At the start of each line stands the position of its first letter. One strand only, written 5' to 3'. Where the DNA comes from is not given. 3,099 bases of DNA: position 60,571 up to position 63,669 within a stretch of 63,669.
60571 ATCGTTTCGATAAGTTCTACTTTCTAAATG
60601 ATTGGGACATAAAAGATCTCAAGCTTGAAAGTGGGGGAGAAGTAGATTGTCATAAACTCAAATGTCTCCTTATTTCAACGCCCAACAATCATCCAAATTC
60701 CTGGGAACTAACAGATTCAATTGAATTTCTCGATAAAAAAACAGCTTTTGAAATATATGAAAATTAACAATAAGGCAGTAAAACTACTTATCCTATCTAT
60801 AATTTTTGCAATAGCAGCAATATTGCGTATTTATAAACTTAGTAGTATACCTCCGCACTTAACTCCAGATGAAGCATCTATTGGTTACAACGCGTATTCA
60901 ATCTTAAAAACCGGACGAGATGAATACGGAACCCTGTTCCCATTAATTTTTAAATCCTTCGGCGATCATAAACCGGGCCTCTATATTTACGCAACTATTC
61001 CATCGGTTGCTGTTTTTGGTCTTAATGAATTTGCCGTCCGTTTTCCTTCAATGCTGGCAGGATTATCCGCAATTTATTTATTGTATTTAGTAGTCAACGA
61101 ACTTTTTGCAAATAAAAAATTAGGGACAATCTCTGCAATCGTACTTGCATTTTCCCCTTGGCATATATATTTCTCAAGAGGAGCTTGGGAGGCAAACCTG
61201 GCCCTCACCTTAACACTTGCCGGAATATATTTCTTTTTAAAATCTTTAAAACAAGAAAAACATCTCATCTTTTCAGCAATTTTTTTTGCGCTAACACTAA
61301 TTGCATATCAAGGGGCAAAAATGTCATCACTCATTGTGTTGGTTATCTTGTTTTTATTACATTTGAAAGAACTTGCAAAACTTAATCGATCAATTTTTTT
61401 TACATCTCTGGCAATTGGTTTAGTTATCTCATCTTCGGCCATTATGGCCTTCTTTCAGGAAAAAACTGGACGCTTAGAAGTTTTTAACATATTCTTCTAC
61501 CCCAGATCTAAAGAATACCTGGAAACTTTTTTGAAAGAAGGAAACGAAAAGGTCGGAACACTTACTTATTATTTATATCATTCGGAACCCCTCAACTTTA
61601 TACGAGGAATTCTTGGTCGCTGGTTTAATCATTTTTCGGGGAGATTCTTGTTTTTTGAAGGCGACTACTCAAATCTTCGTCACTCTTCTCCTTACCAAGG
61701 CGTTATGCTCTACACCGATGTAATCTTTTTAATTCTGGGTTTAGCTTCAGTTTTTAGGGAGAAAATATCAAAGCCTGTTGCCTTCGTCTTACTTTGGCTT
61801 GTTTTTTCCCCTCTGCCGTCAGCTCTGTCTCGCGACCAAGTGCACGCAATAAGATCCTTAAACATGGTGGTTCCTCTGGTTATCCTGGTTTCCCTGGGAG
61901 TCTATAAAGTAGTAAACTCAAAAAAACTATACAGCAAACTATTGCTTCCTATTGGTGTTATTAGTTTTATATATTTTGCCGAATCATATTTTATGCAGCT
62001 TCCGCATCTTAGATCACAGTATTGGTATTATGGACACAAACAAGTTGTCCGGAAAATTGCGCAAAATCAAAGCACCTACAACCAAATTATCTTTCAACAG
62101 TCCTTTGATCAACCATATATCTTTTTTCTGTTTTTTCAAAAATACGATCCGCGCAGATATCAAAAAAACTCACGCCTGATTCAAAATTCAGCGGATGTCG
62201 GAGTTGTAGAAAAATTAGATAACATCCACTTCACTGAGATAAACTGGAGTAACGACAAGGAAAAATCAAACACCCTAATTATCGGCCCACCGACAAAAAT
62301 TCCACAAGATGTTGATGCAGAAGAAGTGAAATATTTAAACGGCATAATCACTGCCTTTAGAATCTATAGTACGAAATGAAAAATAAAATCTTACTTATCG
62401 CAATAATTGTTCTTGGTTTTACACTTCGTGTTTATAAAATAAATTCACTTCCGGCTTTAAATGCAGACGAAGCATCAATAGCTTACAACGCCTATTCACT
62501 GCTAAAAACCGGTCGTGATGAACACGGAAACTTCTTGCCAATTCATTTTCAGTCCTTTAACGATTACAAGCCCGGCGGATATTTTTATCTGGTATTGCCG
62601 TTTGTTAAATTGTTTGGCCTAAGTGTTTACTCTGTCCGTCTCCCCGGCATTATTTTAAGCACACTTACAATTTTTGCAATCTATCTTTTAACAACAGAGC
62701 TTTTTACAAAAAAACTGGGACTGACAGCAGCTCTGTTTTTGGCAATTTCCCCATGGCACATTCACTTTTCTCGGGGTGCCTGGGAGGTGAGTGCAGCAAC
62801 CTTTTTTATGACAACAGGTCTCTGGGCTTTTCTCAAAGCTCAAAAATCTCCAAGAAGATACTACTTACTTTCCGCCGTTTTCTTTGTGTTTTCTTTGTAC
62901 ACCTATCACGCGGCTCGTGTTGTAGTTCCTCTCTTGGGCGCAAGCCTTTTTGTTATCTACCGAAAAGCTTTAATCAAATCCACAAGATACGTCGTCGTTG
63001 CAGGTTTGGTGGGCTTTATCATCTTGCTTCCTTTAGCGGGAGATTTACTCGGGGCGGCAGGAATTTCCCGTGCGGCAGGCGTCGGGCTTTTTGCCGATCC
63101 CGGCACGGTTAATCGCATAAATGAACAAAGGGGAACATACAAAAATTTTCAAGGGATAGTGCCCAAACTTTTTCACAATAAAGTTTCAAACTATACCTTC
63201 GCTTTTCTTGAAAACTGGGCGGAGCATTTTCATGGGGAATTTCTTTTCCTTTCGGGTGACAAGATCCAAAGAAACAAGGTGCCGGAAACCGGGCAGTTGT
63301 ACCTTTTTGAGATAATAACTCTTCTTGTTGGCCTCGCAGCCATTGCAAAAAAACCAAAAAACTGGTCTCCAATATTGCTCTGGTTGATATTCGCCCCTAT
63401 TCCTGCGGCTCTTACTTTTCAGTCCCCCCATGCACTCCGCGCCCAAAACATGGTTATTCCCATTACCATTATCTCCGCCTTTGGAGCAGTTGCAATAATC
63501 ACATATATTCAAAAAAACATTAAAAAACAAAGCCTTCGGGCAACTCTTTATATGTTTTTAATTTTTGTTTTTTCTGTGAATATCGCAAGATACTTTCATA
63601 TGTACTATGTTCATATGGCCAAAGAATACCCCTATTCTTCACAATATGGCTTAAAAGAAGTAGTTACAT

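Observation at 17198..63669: About 46-kb multi-GT-C surface glycosylation island: about 20 lipid-donor transferases served by four donor synthases and one GtrA domain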

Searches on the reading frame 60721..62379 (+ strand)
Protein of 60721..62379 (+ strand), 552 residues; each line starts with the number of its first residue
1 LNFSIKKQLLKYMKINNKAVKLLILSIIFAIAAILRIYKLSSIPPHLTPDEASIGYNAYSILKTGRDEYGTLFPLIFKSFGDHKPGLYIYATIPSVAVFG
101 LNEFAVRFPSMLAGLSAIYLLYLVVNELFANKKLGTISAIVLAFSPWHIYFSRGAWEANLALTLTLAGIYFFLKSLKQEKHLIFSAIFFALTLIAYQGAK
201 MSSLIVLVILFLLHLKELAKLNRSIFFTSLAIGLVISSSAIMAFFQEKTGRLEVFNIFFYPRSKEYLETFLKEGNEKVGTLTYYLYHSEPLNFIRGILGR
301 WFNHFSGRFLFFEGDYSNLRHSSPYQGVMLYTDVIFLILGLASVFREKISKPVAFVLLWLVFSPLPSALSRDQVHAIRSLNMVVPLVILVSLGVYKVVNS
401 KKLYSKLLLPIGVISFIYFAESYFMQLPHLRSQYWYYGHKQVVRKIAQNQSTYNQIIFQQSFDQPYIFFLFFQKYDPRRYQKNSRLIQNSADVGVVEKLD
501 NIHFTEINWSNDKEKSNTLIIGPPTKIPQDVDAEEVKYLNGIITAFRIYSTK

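Call 7: search_protein_families(library=pfam, proteins=[window:60721-62379:+], max_evalue=0.01)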
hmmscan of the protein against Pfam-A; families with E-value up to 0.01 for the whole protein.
window:60721-62379:+ (552 aa): 2 families
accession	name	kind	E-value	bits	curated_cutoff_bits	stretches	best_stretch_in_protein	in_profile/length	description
PF13231.12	PMT_2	-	3.4e-11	44.1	26.1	1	90-239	8-156/160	Dolichyl-phosphate-mannose-protein mannosyltransferase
PF02366.24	PMT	-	2.1e-07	31.2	22.7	1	27-220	2-202/245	Dolichyl-phosphate-mannose-protein mannosyltransferase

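Call 18: find_related_loci(query=A1, collection=genome_contigs, flank=10000)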
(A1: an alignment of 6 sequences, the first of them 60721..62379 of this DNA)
Query A1 (552 aa) in genome_contigs; peptide patterns used: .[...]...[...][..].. (x = any residue, [..] = any of these).
599 stretches matched a pattern (row limit reached: there are more); 587 encode a relative of the query (tblastn E <= 1e-3); the best 80 are kept; 80 distinct loci.
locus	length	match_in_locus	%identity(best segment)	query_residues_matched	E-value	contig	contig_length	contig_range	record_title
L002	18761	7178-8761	55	32-548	0e+0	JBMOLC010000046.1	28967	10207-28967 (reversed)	MAG: Patescibacteria group bacterium isolate Betzabe_MAG014 MAG014_46, whole genome shotgun sequence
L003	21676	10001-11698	54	10-552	0e+0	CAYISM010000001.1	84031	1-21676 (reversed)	MAG TPA_asm: uncultured Gammaproteobacteria bacterium isolate ERP119705_co3_788 genome assembly, contig: NODE_170_length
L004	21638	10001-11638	52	17-552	0e+0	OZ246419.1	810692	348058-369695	MAG: uncultured Gammaproteobacteria bacterium isolate binchicken_co84_156 genome assembly, chromosome: 1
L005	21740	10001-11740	51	3-552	0e+0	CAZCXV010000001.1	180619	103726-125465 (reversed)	MAG TPA_asm: uncultured Gammaproteobacteria bacterium isolate SRP062349_co2_267 genome assembly, contig: NODE_32_length_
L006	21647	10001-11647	51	18-552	0e+0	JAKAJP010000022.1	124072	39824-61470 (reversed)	MAG: bacterium isolate WY4.bin110 NODE_142_length_124072_cov_1.955061, whole genome shotgun sequence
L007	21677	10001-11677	51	3-552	0e+0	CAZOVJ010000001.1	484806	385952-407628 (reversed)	MAG TPA_asm: uncultured Gammaproteobacteria bacterium isolate SRP068000_co4_46 genome assembly, contig: NODE_3_length_48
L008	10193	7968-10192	53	3-552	0e+0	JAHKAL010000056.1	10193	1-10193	MAG: Patescibacteria group bacterium isolate Undefined_mixed_planktonic.mb.4 Undefined_mixed_pla.mb.4_k141_1051416, whol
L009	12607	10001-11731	51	1-552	0e+0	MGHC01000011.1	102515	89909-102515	MAG: Candidatus Woesebacteria bacterium RIFCSPLOWO2_01_FULL_39_10 rifcsplowo2_01_scaffold_2422, whole genome shotgun seq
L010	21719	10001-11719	52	5-552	0e+0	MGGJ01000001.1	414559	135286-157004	MAG: Candidatus Woesebacteria bacterium RIFCSPHIGHO2_01_FULL_39_32 rifcsphigho2_01_scaffold_107, whole genome shotgun se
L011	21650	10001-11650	51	8-548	8e-179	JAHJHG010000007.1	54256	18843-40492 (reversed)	MAG: Patescibacteria group bacterium isolate Modern_marine_planktonic.mb.16 Modern_marine_plan.mb.16_k141_695771, whole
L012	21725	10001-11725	48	5-552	5e-177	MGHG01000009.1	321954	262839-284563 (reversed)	MAG: Candidatus Woesebacteria bacterium RIFCSPLOWO2_01_FULL_39_23 rifcsplowo2_01_scaffold_4, whole genome shotgun sequen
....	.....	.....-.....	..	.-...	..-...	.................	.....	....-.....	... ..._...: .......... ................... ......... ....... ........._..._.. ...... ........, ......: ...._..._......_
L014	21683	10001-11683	50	10-552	7e-174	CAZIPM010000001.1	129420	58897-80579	MAG TPA_asm: uncultured Gammaproteobacteria bacterium isolate SRP050083_co2_604 genome assembly, contig: NODE_30_length_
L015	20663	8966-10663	50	27-541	1e-172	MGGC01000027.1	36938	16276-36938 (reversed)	MAG: Candidatus Woesebacteria bacterium RIFCSPHIGHO2_01_FULL_38_10 rifcsphigho2_01_scaffold_3491, whole genome shotgun s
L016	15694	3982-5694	52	7-552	4e-171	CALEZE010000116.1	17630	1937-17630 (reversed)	MAG TPA_asm: uncultured bacterium isolate SRR7515931_bin.142_CONCOCT_v1.1_MAG genome assembly, contig: ERZ869938.1579, w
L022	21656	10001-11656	48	2-552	7e-163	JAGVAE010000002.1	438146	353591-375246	MAG: Candidatus Woesebacteria bacterium isolate DeMMO6_57 c_000000045538, whole genome shotgun sequence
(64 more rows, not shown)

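Call 23: search_solved_structures(query=window:60721-62379:+, max_evalue=0.01)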
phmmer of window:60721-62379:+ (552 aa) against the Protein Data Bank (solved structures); distinct sequences matched with E-value up to 0.01: 0.

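Call 63: search_protein_families(library=pfam, proteins=[L006:14991-16199:+, L006:16192-17340:+, L006:17328-18584:+, L006:19360-21216:+, L004:14185-15198:+, L004:15161-16321:+, L004:16297-17574:+, L004:19223-20344:+, L022:15118-16080:+, L022:16084-17022:+], max_evalue=0.001)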
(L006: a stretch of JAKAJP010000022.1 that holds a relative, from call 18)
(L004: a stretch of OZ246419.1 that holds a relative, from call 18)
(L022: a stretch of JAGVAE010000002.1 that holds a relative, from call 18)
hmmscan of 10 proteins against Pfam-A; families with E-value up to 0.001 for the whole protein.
L006:14991-16199:+ (402 aa): 5 families
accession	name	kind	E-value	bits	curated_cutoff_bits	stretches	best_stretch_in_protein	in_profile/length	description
PF00534.26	Glycos_transf_1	-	3.5e-29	102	26.4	1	199-374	14-168/172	Glycosyl transferases group 1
PF13692.12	Glyco_trans_1_4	-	1.3e-20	74.5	27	1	202-364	3-142/142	Glycosyl transferases group 1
PF13439.12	Glyco_transf_4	-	1.2e-11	45.4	28.5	1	82-174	72-163/170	Glycosyltransferase Family 4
PF13579.12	Glyco_trans_4_4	-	2e-06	28.6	29.7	1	81-174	70-156/158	Glycosyl transferase 4-like domain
PF13524.12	Glyco_trans_1_2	-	2e-05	25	25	1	280-392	27-143/144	Glycosyl transferase-like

L006:16192-17340:+ (382 aa): 1 family
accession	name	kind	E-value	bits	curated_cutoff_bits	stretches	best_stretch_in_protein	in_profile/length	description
PF13231.12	PMT_2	-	0.00044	20.9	26.1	1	82-223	3-154/160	Dolichyl-phosphate-mannose-protein mannosyltransferase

L006:17328-18584:+ (418 aa): 2 families
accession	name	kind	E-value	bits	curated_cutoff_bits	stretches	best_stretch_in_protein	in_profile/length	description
PF13440.11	Polysacc_synt_3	-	8.5e-16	58.5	23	1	40-336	1-292/293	Polysaccharide biosynthesis protein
PF01943.22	Polysacc_synt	-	1.6e-12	47.8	28.2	1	19-285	4-271/274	Polysaccharide biosynthesis protein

L006:19360-21216:+ (618 aa): 0 families

L004:14185-15198:+ (337 aa): 5 families
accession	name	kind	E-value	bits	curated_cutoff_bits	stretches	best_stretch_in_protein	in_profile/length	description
PF00534.26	Glycos_transf_1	-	4.6e-27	95.1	26.4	1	152-317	6-172/172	Glycosyl transferases group 1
PF13692.12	Glyco_trans_1_4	-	3e-21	76.6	27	1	164-303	4-142/142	Glycosyl transferases group 1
PF13439.12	Glyco_transf_4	-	6.6e-11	43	28.5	1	51-142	71-163/170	Glycosyltransferase Family 4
PF20706.3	GT4-conflict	-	1.8e-06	27.7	26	1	231-328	273-383/385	Family 4 Glycosyltransferase in conflict systems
PF13579.12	Glyco_trans_4_4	-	8.9e-06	26.6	29.7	1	50-141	69-155/158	Glycosyl transferase 4-like domain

L004:15161-16321:+ (386 aa): 1 family
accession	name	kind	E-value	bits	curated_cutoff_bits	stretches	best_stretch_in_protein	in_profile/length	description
PF04188.19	Mannosyl_trans2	-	1.5e-08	34.9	22.4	1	52-201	47-207/443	Mannosyltransferase (PIG-V)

L004:16297-17574:+ (425 aa): 1 family
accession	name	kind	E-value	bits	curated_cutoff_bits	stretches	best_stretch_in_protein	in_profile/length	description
PF01943.22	Polysacc_synt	-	4.2e-19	69.5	28.2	1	22-286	4-270/274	Polysaccharide biosynthesis protein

L004:19223-20344:+ (373 aa): 4 families
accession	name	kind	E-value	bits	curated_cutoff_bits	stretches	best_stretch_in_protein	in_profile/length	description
PF00534.26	Glycos_transf_1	-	3.1e-37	128.2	26.4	1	185-348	7-170/172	Glycosyl transferases group 1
PF13692.12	Glyco_trans_1_4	-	4.4e-28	98.7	27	1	194-336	2-142/142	Glycosyl transferases group 1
PF20706.3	GT4-conflict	-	1.3e-12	47.8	26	1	150-332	150-353/385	Family 4 Glycosyltransferase in conflict systems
PF13439.12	Glyco_transf_4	-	5.4e-06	27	28.5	1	17-182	2-169/170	Glycosyltransferase Family 4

L022:15118-16080:+ (320 aa): 6 families
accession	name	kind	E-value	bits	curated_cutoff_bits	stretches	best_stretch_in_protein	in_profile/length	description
PF00534.26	Glycos_transf_1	-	6.4e-24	84.8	26.4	1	156-294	14-154/172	Glycosyl transferases group 1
PF13692.12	Glyco_trans_1_4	-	8.3e-20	71.9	27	1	160-293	4-137/142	Glycosyl transferases group 1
PF13439.12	Glyco_transf_4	-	6e-10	39.9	28.5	1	44-137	71-163/170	Glycosyltransferase Family 4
PF20706.3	GT4-conflict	-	3e-08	33.5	26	1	185-277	234-324/385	Family 4 Glycosyltransferase in conflict systems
PF13579.12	Glyco_trans_4_4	-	0.00038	21.3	29.7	0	44-136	70-155/158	Glycosyl transferase 4-like domain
PF13524.12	Glyco_trans_1_2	-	0.00075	19.9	25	0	183-294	14-110/144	Glycosyl transferase-like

L022:16084-17022:+ (312 aa): 7 families
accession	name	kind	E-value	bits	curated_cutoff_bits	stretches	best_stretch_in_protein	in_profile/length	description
PF01370.27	Epimerase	-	1.4e-54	185.5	20.9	1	11-240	1-240/240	NAD dependent epimerase/dehydratase family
PF16363.11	GDP_Man_Dehyd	-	6.7e-24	85.4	27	1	35-301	53-330/332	GDP-mannose 4,6 dehydratase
PF02719.21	Polysacc_synt_2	-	8.9e-11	41.9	20.2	0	11-51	1-41/293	Polysaccharide biosynthesis protein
PF01073.25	3Beta_HSD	-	4.5e-10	39.5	22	1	12-231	1-232/280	3-beta hydroxysteroid dehydrogenase/isomerase family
PF07993.18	NAD_binding_4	-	1.9e-05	24.4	20.1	0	13-35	1-23/258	Male sterility protein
PF04321.23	RmlD_sub_bind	-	0.00011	21.8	27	1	10-67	2-60/287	RmlD substrate binding domain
PF13460.12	NAD_binding_10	-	0.0004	20.8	27.2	0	40-117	42-105/184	NAD(P)H-binding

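Call 67: search_solved_structures(query=A5, max_evalue=1, show_alignments=1)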
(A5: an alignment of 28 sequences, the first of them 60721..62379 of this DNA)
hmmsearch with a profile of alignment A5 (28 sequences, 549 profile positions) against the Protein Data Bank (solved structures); distinct sequences matched with E-value up to 1: 2.
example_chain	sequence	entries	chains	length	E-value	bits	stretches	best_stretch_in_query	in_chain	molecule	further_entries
5ezm_A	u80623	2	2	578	0.0004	22.4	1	68-227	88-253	4-amino-4-deoxy-L-arabinose transferase or related glycosyltransferases of PMT family | 4-amino-4-deoxy-L-arabinose (L-Ara4N) transferase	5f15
8gyr_A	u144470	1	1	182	0.83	11.5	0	205-257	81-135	Leptospira Immunoglobulin-like protein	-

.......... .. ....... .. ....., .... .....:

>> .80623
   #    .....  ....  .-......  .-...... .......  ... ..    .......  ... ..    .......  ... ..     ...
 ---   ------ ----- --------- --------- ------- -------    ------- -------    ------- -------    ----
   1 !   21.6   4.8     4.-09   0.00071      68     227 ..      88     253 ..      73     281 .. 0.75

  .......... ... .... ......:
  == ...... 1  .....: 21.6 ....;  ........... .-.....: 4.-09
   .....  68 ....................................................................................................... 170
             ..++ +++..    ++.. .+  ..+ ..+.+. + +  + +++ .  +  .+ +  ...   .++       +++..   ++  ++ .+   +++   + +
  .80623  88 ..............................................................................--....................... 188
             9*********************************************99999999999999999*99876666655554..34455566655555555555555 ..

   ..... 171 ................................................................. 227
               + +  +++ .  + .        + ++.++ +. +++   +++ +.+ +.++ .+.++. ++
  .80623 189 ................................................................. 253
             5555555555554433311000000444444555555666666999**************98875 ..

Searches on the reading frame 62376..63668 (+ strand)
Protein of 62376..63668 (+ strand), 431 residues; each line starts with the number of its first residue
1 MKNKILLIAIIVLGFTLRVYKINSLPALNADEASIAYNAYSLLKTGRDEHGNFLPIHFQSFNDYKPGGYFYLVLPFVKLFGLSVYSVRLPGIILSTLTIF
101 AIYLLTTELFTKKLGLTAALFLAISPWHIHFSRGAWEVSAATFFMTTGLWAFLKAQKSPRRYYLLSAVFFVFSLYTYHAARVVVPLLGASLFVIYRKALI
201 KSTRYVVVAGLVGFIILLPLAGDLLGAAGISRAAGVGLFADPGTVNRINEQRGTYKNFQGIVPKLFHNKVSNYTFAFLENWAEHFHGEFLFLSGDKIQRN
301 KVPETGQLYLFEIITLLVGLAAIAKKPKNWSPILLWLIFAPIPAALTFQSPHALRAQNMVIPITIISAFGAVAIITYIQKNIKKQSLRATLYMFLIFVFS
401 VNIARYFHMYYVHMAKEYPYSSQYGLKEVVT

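Call 79: search_protein_families(library=pfam, proteins=[window:62376-63668:+], max_evalue=0.01)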
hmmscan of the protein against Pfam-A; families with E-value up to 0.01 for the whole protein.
window:62376-63668:+ (431 aa): 1 family
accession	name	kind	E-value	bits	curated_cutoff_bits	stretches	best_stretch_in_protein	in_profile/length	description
PF13231.12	PMT_2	-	1.4e-12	48.5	26.1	1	66-219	3-156/160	Dolichyl-phosphate-mannose-protein mannosyltransferase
